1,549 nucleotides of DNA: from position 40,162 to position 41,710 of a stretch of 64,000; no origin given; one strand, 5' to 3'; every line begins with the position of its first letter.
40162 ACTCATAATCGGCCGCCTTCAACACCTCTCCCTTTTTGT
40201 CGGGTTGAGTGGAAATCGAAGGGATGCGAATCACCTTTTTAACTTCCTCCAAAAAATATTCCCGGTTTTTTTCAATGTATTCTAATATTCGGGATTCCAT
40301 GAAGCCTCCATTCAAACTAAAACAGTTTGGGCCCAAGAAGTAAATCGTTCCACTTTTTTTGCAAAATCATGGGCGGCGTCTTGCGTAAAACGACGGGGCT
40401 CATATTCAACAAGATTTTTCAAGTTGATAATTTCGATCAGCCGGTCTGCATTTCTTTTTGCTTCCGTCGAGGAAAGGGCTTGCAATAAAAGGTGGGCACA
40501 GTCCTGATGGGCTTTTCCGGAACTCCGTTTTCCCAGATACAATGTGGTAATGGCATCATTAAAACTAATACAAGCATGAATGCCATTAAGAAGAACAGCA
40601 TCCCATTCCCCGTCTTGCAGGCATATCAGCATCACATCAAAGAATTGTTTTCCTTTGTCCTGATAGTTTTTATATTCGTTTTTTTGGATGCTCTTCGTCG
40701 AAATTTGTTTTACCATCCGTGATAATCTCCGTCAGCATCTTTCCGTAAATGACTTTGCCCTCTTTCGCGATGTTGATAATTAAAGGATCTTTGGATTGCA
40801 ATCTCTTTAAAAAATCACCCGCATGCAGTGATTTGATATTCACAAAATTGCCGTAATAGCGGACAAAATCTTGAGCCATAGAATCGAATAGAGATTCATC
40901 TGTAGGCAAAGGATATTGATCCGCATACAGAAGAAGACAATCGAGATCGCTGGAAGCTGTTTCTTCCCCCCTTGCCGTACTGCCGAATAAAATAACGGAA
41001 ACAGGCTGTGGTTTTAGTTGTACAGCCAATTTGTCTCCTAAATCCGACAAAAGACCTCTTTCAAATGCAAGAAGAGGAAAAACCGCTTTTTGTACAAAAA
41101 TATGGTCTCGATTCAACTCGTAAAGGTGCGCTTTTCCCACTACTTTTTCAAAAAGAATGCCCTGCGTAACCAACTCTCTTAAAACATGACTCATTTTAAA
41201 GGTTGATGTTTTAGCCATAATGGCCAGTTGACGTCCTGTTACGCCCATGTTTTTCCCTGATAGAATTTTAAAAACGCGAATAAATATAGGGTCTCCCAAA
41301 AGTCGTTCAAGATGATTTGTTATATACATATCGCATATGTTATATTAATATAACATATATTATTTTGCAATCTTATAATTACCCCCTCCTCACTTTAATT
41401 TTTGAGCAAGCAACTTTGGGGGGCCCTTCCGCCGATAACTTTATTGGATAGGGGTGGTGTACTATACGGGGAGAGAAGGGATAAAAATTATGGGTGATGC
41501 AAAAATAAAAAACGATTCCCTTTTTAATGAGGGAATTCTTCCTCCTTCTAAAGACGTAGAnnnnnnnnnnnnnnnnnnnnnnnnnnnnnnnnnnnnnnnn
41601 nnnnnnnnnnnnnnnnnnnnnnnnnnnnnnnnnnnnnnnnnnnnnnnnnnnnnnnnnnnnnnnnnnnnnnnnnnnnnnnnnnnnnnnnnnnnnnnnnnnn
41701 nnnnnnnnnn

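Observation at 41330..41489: Perfect 24-bp AT palindrome in the 160-bp divergent region between the HEPN/MNT operon and the giant AAA+ gene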

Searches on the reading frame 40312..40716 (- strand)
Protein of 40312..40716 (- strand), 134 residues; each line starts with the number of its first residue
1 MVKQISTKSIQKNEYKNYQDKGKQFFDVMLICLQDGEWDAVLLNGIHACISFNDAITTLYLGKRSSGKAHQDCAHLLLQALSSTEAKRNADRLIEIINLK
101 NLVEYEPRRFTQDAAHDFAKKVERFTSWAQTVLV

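Call 7: search_protein_families(library=pfam, proteins=[window:40312-40716:-], max_evalue=0.01)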
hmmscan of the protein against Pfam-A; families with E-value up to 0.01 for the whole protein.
window:40312-40716:- (134 aa): 0 families

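Call 16: search_solved_structures(query=window:40312-40716:-, max_evalue=1, show_alignments=1)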
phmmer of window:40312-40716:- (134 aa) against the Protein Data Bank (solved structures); distinct sequences matched with E-value up to 1: 0.

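Call 18: search_protein_families(library=ncbifam, proteins=[window:40312-40716:-], max_evalue=0.1)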
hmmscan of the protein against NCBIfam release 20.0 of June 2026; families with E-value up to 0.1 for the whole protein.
window:40312-40716:- (134 aa): 0 families

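Call 30: search_solved_structures(query=A4, max_evalue=1, show_alignments=2)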
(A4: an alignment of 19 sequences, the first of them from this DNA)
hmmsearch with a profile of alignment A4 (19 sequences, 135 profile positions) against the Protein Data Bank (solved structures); distinct sequences matched with E-value up to 1: 1.
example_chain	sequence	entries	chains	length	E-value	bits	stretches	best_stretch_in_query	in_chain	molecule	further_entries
1x8d_A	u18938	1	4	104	0.3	14.1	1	14-44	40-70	Hypothetical protein yiiL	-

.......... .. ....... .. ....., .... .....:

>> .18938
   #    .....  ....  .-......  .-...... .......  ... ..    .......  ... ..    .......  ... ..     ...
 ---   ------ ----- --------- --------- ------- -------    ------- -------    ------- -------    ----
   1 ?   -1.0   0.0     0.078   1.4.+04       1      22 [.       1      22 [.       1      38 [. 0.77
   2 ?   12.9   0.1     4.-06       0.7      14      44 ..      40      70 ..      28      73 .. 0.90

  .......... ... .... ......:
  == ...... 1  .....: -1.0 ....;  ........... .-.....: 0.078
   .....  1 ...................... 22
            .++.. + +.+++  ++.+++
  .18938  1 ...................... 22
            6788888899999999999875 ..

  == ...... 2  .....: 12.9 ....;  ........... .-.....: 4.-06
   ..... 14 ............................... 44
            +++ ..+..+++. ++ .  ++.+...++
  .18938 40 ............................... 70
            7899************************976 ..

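Call 31: search_protein_families(library=pfam, alignment_id=A4, max_evalue=1)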
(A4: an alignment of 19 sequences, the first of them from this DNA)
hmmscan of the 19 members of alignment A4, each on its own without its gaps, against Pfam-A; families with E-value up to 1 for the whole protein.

A. member 1, seq(134 aa): 1 family
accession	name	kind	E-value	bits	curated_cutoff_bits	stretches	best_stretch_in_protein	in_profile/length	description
PF24924.1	DUF7745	-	0.04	13.4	26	1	26-73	241-288/341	Domain of unknown function (DUF7745)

B. families by the number of members that match (of 19 scanned): 18 families
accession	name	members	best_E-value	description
PF05168.19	HEPN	10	1.7e-10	HEPN domain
PF10153.14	Efg1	1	0.0051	rRNA-processing protein Efg1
PF10394.15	Hat1_N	1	0.0051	Histone acetyl transferase HAT1 N-terminus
PF23504.1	YodE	1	0.016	YodE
PF10397.14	ADSL_C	1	0.017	Adenylosuccinate lyase C-terminus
PF18536.7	DUF5623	1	0.03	Domain of unknown function (DUF5623)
PF24924.1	DUF7745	1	0.04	Domain of unknown function (DUF7745)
PF11836.14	Phage_TAC_11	1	0.04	Phage tail tube protein, GTA-gp10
PF25170.1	TPR_WDR35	1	0.061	WD repeat-containing protein 35, TPR repeats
PF00472.26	RF-1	1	0.072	RF-1 domain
PF09298.16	FAA_hydrolase_N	1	0.086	Fumarylacetoacetase N-terminal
PF04943.17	Pox_F11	1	0.093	Poxvirus F11 protein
PF13482.12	RNase_H_2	1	0.1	RNase_H superfamily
PF23811.1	DUF7183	1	0.13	Domain of unknown function (DUF7183)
PF20660.2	DUF6812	1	0.22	Family of unknown function (DUF6812)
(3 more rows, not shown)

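Call 72: predict_structure(protein=window:40312-40716:-)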
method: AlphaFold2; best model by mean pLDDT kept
length: 134 residues; sequences in the alignment: 1
mean_pLDDT: 49.3   pTM: 0.38
mean pLDDT of the five models: 49.3, 45.7, 43.9, 40.4, 39.1
residues with pLDDT >= 90: 0; 70-90: 1; 50-70: 60; < 50: 73
segments of 3 or more residues with pLDDT < 50: 1-10, 13-15, 27-67, 69-73, 76-81, 130-134
pLDDT, mean of each block of 10 residues (from residue 1): 35 50 49 41 44 35 43 48 56 61 60 66 56 39
secondary structure, 60 per line:
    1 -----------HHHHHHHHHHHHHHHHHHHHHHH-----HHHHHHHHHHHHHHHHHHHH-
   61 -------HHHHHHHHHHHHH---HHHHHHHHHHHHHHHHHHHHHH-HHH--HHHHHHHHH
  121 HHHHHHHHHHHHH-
elements in order: H12-34 H40-59 H68-80 H84-105 H112-133

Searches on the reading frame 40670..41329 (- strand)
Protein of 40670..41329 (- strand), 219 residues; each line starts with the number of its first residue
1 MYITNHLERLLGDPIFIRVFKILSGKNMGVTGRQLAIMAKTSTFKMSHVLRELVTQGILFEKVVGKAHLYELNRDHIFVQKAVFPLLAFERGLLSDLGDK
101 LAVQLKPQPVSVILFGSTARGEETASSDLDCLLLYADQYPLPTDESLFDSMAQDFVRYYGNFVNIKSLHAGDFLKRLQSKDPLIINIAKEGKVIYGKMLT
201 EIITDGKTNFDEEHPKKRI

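Call 7: search_protein_families(library=pfam, proteins=[window:40670-41329:-], max_evalue=0.01)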
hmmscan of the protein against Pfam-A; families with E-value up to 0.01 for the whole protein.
window:40670-41329:- (219 aa): 3 families
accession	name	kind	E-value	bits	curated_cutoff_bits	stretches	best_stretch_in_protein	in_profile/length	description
PF18765.7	Polbeta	-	2.4e-08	34.5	26.9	1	105-197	9-90/93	Polymerase beta, Nucleotidyltransferase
PF01909.29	NTP_transf_2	-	6.7e-07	30.1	21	1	105-141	11-46/93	Nucleotidyltransferase domain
PF03445.19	DUF294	-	9.8e-07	29.2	21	1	105-156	45-95/138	Putative nucleotidyltransferase DUF294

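Call 8: find_homologous_proteins(query=window:40670-41329:-, max_evalue=0.001)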
Query window:40670-41329:- (219 aa): 2 proteins with E <= 0.001 among 121 candidates.
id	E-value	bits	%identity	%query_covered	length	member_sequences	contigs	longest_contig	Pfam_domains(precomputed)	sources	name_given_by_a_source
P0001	3.1e-120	418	100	88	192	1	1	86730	PF18765.8,PF03445.20,PF01909.30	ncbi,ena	-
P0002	2.3e-103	363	78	99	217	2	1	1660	PF18765.8,PF03445.20,PF01909.30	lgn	-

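Call 9: find_encoding_contigs(protein=P0002, flank=10000)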
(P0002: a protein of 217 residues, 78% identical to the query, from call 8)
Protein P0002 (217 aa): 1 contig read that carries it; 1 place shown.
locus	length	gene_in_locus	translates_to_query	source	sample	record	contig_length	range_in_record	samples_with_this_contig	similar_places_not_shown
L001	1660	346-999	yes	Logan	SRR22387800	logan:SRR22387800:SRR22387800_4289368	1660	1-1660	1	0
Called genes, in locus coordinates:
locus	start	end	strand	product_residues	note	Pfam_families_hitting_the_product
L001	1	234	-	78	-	?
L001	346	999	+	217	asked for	PF03445:DUF294 (weak), PF01909:NTP_transf_2 (weak), PF18765:Polbeta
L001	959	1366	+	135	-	-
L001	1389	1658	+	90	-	?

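Call 10: find_encoding_contigs(protein=P0001, flank=3000, max_places=3)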
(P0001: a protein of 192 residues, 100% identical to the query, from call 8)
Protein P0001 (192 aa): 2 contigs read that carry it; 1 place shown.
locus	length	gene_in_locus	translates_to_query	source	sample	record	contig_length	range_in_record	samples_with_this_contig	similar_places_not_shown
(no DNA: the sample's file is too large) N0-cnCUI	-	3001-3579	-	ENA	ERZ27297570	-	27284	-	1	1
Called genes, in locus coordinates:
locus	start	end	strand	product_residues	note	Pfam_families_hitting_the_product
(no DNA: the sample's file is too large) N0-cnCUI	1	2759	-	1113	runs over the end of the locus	PF00004:AAA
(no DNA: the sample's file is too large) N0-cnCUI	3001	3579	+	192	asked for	PF03445:DUF294 (weak), PF01909:NTP_transf_2 (weak), PF18765:Polbeta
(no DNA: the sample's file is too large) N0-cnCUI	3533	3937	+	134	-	-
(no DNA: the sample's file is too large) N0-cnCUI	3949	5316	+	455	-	PF01546:Peptidase_M20, PF07687:M20_dimer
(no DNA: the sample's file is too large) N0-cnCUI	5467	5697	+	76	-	PF22180:RH3_dom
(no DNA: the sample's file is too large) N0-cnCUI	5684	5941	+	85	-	PF05016:ParE_toxin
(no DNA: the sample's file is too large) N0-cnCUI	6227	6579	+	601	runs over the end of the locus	?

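Call 15: search_solved_structures(query=window:40670-41329:-, max_evalue=1, show_alignments=2)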
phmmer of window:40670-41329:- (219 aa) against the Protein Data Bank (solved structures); distinct sequences matched with E-value up to 1: 6.
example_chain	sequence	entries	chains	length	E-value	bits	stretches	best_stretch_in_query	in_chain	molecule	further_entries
9xbd_E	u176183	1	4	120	0.00017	25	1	106-193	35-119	Nucleotidyltransferase domain-containing protein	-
1wot_A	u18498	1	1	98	0.37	14.1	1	109-138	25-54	PUTATIVE MINIMAL NUCLEOTIDYLTRANSFERASE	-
9dbj_A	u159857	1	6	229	0.49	13.7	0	112-141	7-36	HalB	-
9dbh_A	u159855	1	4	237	0.53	13.6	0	111-141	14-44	HalB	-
6j0e_A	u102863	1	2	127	0.72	13.1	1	7-79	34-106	Arsenic responsive repressor ArsR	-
7ae2_B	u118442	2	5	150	0.83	12.9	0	107-147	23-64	MNT ANTITOXIN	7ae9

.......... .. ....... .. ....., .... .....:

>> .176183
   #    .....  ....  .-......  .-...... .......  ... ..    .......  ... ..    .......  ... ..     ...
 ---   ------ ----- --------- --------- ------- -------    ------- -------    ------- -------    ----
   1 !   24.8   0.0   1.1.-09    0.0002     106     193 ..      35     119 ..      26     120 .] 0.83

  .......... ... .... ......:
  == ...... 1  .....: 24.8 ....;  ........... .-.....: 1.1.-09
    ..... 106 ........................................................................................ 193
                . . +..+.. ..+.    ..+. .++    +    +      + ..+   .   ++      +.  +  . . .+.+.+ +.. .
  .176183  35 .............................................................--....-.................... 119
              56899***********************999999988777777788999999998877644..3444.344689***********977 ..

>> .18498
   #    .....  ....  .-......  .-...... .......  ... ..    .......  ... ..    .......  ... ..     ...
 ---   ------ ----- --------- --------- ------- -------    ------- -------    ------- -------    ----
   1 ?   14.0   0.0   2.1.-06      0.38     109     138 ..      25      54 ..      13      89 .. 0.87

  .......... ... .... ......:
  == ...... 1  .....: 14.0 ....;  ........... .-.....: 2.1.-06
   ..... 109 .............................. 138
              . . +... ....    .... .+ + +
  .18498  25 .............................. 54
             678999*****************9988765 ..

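Call 18: search_protein_families(library=ncbifam, proteins=[window:40670-41329:-], max_evalue=0.1)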
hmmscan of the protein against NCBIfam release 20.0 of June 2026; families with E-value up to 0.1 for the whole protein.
window:40670-41329:- (219 aa): 3 families
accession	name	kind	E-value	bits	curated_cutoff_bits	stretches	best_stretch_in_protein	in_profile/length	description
NF047752.1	MntA_antitoxin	equivalog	4.3e-07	29.8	60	1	106-196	4-82/106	type VII toxin-antitoxin system MntA family adenylyltransferase antitoxin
NF051895.1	anti_phage_HalB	equivalog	3.8e-05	23.4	190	1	112-142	2-32/211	anti-phage Hailong system nucleotidyltransferase HalB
NF033788.1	HTH_metalloreg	subfamily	0.0006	19.6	55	1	9-77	6-73/77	metalloregulator ArsR/SmtB family transcription factor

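Call 20: search_protein_representatives(protein=window:40670-41329:-)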
Query: 219 residues. Proteins with E-value up to 0.001 (for the whole library): 1662; up to 1e-10: 394; up to 1e-30: 11. The best 150 are listed.
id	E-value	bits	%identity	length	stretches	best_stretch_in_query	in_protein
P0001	9.9e-121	417.7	100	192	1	28-219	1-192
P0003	4.3e-44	167.4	43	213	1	5-209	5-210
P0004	6.5e-41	157.0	44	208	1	4-204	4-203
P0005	3.2e-40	154.8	41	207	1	2-204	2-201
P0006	3.4e-40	154.7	38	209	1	2-206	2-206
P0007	1.9e-38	149.0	41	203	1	3-202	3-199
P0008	2.6e-36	142.0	37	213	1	2-204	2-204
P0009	4.2e-36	141.3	36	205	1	6-205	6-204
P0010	1.1e-35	139.9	38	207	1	3-207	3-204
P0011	6.4e-34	134.2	36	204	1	4-203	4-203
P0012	4.0e-31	125.1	35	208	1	4-208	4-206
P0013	5.1e-30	121.5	37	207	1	3-206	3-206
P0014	5.4e-30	121.4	41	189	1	27-203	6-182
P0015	1.9e-28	116.3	38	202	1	8-203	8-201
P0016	2.3e-28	116.0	45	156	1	7-147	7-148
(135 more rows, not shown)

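Call 24: find_related_loci(query=A3, collection=genome_contigs, flank=3000)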
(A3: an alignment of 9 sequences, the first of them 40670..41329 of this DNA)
Query A3 (219 aa) in genome_contigs; peptide patterns used: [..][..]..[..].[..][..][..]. (x = any residue, [..] = any of these).
599 stretches matched a pattern (row limit reached: there are more); 132 encode a relative of the query (tblastn E <= 1e-3); the best 80 are kept; 80 distinct loci.
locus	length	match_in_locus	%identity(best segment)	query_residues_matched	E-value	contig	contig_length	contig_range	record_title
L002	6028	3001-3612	42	1-203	3e-49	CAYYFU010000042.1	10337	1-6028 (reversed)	MAG TPA_asm: uncultured Pseudomonadota bacterium isolate binchicken_co125_1081 genome assembly, contig: NODE_13181_lengt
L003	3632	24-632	42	1-204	1e-47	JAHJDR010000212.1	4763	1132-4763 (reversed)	MAG: bacterium isolate Modern_marine.mb.68 Modern_marine.mb.68_k141_1261634, whole genome shotgun sequence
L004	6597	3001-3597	40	1-202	2e-43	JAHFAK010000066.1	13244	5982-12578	MAG: Deltaproteobacteria bacterium isolate nzgw173 NODE_6971_length_13245_cov_8.095931, whole genome shotgun sequence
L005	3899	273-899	31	1-209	2e-27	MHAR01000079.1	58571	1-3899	MAG: Ignavibacteria bacterium RIFOXYB12_FULL_35_14 rifoxyb3_full_scaffold_68, whole genome shotgun sequence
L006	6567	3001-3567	31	17-205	1e-23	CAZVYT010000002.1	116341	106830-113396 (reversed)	MAG TPA_asm: uncultured Melioribacter sp. isolate binchicken_co266_133 genome assembly, contig: NODE_400_length_116341_c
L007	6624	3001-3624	29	1-208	6e-21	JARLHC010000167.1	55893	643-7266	MAG: Ignavibacteriaceae bacterium isolate MAG_BO162 MetaBAT2_Bin_162_Oxic_k141_2407018, whole genome shotgun sequence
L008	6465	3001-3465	35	19-172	7e-20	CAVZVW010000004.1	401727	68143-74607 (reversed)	MAG: uncultured Actinomycetota bacterium isolate MFD02134.bin.2.204 genome assembly, contig: contig_32847, whole genome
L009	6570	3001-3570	31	1-191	5e-19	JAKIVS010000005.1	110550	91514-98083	MAG: Thermoplasmata archaeon isolate AcS1-3 NODE_190_length_110550_cov_14.758604, whole genome shotgun sequence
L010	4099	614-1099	31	1-161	2e-17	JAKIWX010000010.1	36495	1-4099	MAG: Thermoplasmata archaeon isolate SubAcS15-67 SubAcS15-67_10, whole genome shotgun sequence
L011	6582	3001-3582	31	1-194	2e-17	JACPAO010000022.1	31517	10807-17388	MAG: Methanobacteriota archaeon isolate NC_groundwater_233_Ag_S-0.2um_67_7 S5_GD2017_2_S2_scaffold_864, whole genome sho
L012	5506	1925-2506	29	1-194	2e-16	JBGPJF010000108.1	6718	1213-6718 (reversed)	MAG: Thermoplasmata archaeon isolate OBJ_0618_7090110_316 k141_8123792_length_6718_cov_14.3009, whole genome shotgun seq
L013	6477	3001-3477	30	8-164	2e-15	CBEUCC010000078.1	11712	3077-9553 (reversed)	MAG TPA_asm: uncultured Thermoplasmata archaeon isolate SRR19160658_concoct_66 genome assembly, contig: ERZ26800495.557,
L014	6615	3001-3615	26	1-206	2e-15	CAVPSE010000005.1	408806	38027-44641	MAG: uncultured Thermoplasmata archaeon isolate MFD00008.bin.2.157 genome assembly, contig: contig_51209, whole genome s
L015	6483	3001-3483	30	5-164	9e-15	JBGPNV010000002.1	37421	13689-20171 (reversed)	MAG: Thermoplasmata archaeon isolate OBJ_0618_7090110_206 k141_2811001_length_37421_cov_13.0000, whole genome shotgun se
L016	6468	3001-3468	31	19-175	1e-14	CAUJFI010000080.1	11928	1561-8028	MAG: Deinococcota bacterium isolate KLAP159 genome assembly, contig: KLAP159_40343, whole genome shotgun sequence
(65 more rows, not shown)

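Call 41: predict_structure(alignment_id=A2)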
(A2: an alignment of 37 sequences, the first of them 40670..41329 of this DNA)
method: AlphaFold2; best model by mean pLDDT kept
length: 219 residues; sequences in the alignment: 37
mean_pLDDT: 93.3   pTM: 0.82
mean pLDDT of the five models: 93.3, 92.7, 92.7, 92.2, 90.0
residues with pLDDT >= 90: 187; 70-90: 26; 50-70: 6; < 50: 0
segments of 3 or more residues with pLDDT < 50: none
pLDDT, mean of each block of 10 residues (from residue 1): 81 92 94 97 97 98 97 98 94 94 96 96 91 97 93 92 96 97 97 97 84 71
secondary structure, 60 per line:
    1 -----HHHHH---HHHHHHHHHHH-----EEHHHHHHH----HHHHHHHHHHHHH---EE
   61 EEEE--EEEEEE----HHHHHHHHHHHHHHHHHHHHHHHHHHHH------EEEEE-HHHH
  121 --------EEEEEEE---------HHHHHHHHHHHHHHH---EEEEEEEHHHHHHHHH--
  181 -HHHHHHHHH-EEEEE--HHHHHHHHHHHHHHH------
elements in order: H6-10 H14-24 H32-38 H43-55 E59-64 E67-72 H77-104 E111-115 H117-120 E129-135 H145-159 E163-169 H170-178 H182-190 E192-196 H199-213

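Call 46: fold_search(model_id=the predicted structure, library=pdb)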
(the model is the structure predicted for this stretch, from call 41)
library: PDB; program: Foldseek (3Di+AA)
matches with E <= 10: 1708; with E <= 0.001: 23
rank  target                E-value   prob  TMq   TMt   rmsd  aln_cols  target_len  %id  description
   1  7bxo_E                2.5e-05  1.00  0.34  0.55   5.8       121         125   19  Crystal structure of the toxin-antitoxin with AMP-PNP (released 2020-09-30)
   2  7bxo_A                2.6e-05  1.00  0.34  0.55   5.8       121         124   19  Crystal structure of the toxin-antitoxin with AMP-PNP (released 2020-09-30)
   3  9dbj_C                4.2e-05  1.00  0.32  0.32   4.2       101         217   25  Structure of Hailong HalB R164A mutant with non-hydrolyzable dATP (released 2025-05-07)
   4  9dbj_F                5.9e-05  1.00  0.32  0.32   4.0       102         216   24  Structure of Hailong HalB R164A mutant with non-hydrolyzable dATP (released 2025-05-07)
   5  9dbj_E                1.0e-04  1.00  0.32  0.32   3.8       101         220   25  Structure of Hailong HalB R164A mutant with non-hydrolyzable dATP (released 2025-05-07)
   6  9dbh_A                1.1e-04  1.00  0.31  0.31   4.8       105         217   25  Structure of Hailong HalB in complex with oligodeoxyadenylate (released 2025-05-07)
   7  9dbj_B                1.1e-04  1.00  0.32  0.34   3.8       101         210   25  Structure of Hailong HalB R164A mutant with non-hydrolyzable dATP (released 2025-05-07)
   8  9dbh_B                1.2e-04  1.00  0.31  0.32   4.1        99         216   25  Structure of Hailong HalB in complex with oligodeoxyadenylate (released 2025-05-07)
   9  6m6u_F                1.2e-04  1.00  0.34  0.56   5.8       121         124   17  Crystal structure the toxin-antitoxin MntA-HpeT mutant-D39ED41E (released 2020-09-30)
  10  5bpd_B                1.2e-04  1.00  0.28  0.24  27.4       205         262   20  Structure of TrmBL2, an archaeal chromatin protein, shows a novel mode of DNA binding. (released 2015-09-02)
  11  9dbi_D                1.5e-04  1.00  0.32  0.32   3.8       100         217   20  Structure of Hailong HalB D21A/D23A mutant (released 2025-05-07)
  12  9dbj_D                1.8e-04  1.00  0.32  0.32   4.0       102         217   25  Structure of Hailong HalB R164A mutant with non-hydrolyzable dATP (released 2025-05-07)
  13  9dbj_A                1.8e-04  1.00  0.31  0.31   4.8       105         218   25  Structure of Hailong HalB R164A mutant with non-hydrolyzable dATP (released 2025-05-07)
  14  7kfs                  3.5e-04  1.00  0.34  0.50   5.6       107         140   19  Crystal structure of the MarR family transcriptional regulator from Variovorax paradoxus bound to Benzoic Acid (released 2021-11-10)
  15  7kjl                  3.7e-04  1.00  0.34  0.51   5.6       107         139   19  Crystal structure of the MarR family transcriptional regulator from Variovorax paradoxus bound to Salicylic acid (released 2021-12-01)
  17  7ae9_G                3.9e-04  1.00  0.30  0.43   8.7       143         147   22  Crystal structure of mono-AMPylated HEPN(R46E) toxin in complex with MNT antitoxin (released 2020-12-30)
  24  3e6m_G                1.1e-03  1.00  0.35  0.49   3.9        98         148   20  The crystal structure of a MarR family transcriptional regulator from Silicibacter pomeroyi DSS. (released 2008-09-02)
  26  8xeo_A                1.2e-03  1.00  0.33  0.66   3.7       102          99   22  Crystal structure of MNT antitoxin (released 2024-12-18)
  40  6cdb_A                2.3e-03  1.00  0.31  0.67   4.0        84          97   23  Crystal Structure of V66L CzrA in the Zn(II)bound state (released 2018-07-11)
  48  1smt_A                3.1e-03  1.00  0.29  0.59   3.8        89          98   25  SMTB REPRESSOR FROM SYNECHOCOCCUS PCC7942 (released 1997-12-03)
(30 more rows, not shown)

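Call 50: find_related_loci(query=A3, collection=metagenome_contigs, flank=1500)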
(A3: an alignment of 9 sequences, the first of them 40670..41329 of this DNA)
Query A3 (219 aa) in metagenome_contigs; peptide patterns used: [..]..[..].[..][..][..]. (x = any residue, [..] = any of these).
600 stretches matched a pattern (row limit reached: there are more); 177 encode a relative of the query (tblastn E <= 1e-3); the best 80 are kept; 80 distinct loci.
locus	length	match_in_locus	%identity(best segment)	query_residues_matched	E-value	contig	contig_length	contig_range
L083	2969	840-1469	31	4-210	4e-25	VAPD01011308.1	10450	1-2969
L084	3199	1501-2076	31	17-209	2e-24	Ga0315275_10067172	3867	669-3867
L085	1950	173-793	30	1-207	4e-23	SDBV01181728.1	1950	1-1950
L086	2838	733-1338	30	7-208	3e-22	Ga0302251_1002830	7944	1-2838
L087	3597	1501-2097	31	7-205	5e-22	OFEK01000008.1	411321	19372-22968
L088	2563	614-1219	31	2-203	1e-21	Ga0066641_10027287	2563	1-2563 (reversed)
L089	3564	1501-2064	28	17-204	1e-21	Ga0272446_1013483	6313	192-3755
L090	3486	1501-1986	31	1-161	1e-21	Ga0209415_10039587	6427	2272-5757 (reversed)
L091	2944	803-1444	30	1-216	2e-20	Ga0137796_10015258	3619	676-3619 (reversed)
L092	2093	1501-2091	30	1-197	3e-20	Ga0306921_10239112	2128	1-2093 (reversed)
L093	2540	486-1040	31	17-203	4e-20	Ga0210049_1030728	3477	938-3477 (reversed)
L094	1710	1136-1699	29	7-194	7e-20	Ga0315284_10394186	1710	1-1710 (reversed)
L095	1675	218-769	29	13-191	8e-20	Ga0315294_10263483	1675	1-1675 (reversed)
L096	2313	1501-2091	26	1-197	2e-19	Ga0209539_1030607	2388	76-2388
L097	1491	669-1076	34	1-137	2e-19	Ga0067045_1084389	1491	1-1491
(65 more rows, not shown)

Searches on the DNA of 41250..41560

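Call 54: search_rna_families(source=window, start=41250, end=41560, threshold=evalue, max_evalue=1)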
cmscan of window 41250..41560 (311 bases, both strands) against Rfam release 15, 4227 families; matches with E-value up to 1: 2.
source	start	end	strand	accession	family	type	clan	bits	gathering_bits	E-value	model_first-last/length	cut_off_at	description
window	41488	41559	+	RF00204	snoR12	Gene; snRNA; snoRNA; CD-box;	-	18.1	39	0.8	1-83/83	no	Small nucleolar RNA R12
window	41308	41367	+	RF02639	EF0869_EF0870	Gene; sRNA;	-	12.1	533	0.49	386-445/474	no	Enterococcus sRNA EF0869_EF0870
